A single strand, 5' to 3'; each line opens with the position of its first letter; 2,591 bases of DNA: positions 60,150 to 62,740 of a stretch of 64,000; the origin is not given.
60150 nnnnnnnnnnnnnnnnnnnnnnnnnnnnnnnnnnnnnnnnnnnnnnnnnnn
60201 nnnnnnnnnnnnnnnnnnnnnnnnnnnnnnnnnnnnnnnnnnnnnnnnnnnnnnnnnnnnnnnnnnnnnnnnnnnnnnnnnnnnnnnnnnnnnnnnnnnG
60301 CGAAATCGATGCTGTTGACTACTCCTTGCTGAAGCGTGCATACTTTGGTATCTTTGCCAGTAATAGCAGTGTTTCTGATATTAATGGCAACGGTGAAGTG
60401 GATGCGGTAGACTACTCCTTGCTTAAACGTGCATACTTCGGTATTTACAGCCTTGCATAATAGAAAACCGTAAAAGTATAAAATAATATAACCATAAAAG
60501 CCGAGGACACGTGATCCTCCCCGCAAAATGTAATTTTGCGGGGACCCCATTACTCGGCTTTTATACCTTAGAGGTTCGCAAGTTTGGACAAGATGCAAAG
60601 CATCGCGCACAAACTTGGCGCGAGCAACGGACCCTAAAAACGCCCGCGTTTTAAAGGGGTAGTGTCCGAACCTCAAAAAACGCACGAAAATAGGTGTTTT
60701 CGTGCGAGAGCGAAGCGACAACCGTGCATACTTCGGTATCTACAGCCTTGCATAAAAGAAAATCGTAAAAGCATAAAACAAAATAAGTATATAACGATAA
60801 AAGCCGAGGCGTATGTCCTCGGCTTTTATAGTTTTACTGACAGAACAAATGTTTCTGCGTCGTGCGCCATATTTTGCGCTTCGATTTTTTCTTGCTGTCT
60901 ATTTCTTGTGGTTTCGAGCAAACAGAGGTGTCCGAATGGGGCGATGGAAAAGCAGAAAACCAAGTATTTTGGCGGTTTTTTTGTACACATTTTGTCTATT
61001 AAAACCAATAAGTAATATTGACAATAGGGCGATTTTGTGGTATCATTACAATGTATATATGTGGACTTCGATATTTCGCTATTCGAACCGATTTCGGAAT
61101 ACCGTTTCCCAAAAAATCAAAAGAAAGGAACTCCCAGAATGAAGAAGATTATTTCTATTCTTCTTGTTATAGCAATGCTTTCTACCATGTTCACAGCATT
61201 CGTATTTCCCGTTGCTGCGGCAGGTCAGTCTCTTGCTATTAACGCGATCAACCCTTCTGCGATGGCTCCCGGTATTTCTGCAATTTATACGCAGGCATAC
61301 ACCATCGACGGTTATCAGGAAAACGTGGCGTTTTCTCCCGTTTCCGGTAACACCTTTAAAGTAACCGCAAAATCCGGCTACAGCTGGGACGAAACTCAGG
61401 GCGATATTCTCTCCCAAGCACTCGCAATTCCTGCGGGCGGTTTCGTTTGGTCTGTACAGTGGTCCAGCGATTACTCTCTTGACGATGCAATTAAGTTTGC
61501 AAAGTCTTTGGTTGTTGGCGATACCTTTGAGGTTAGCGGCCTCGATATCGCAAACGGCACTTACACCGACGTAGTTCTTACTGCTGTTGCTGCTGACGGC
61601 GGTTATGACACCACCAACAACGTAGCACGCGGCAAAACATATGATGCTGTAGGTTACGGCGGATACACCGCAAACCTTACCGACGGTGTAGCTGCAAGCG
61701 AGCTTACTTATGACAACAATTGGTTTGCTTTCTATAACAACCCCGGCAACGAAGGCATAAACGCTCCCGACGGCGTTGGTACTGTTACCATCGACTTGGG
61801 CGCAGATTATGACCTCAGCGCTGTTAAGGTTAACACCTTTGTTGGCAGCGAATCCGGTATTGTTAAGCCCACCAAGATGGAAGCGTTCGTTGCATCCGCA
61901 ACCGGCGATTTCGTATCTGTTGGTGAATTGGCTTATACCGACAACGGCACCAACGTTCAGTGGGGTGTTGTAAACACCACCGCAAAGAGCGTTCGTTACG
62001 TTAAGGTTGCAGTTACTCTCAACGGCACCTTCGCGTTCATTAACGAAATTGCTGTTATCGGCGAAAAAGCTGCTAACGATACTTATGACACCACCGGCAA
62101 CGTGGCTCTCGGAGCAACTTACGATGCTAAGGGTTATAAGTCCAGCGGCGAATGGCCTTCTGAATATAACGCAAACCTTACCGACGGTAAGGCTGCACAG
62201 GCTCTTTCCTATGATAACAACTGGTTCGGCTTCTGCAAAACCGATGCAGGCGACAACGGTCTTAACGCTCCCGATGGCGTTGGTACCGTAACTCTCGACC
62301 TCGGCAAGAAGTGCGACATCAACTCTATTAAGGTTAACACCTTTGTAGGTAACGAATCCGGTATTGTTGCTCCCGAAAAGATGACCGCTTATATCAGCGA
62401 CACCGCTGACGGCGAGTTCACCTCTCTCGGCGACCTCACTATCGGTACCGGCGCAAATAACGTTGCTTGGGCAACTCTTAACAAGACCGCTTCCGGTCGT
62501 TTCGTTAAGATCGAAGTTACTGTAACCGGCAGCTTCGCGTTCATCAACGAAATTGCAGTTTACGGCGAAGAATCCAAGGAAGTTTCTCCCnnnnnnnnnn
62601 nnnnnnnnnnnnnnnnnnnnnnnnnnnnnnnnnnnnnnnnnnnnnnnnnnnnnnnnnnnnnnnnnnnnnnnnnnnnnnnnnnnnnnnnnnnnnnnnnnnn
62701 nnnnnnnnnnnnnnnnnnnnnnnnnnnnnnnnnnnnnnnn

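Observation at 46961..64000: Dockerin/cohesin gene cluster whose catalytic modules are all phosphodiester or ester hydrolases, with no glycoside hydrolase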

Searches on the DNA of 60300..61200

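Call 53: search_rna_families(source=window, start=60300, end=61200, threshold=evalue, max_evalue=1)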
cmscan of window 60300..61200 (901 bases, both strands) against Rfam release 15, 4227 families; matches with E-value up to 1: 2.
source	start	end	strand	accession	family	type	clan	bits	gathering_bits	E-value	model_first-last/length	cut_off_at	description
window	60718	60836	+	RF02053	STnc430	Gene; sRNA;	-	24.5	47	0.21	1-162/162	no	Enterobacterial sRNA STnc430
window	60710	60828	+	RF04184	BTnc060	Gene; sRNA;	-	22.5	228.9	0.48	1-213/213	no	Bacteroides sRNA BTnc060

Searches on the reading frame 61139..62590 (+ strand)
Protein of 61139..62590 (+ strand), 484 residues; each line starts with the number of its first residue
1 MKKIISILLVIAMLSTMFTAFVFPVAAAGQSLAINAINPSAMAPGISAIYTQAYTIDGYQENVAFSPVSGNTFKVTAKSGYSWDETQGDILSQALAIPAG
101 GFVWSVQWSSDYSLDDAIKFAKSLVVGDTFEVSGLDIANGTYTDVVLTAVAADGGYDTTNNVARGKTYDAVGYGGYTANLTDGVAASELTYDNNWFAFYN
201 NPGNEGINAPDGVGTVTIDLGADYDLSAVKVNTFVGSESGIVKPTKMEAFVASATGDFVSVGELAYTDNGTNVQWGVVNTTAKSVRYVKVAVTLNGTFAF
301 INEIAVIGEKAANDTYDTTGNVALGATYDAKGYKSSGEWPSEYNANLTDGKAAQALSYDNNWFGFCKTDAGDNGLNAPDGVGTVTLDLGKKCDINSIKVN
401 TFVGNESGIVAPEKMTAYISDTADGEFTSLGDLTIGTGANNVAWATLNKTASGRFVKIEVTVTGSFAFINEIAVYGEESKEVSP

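Call 54: search_solved_structures(query=window:61139-62590:+, max_evalue=1)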
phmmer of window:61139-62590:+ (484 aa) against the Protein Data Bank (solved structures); distinct sequences matched with E-value up to 1: 1.
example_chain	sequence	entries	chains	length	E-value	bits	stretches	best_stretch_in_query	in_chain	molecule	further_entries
3f2z_A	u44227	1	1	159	0.11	14.8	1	239-308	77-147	uncharacterized protein BF3579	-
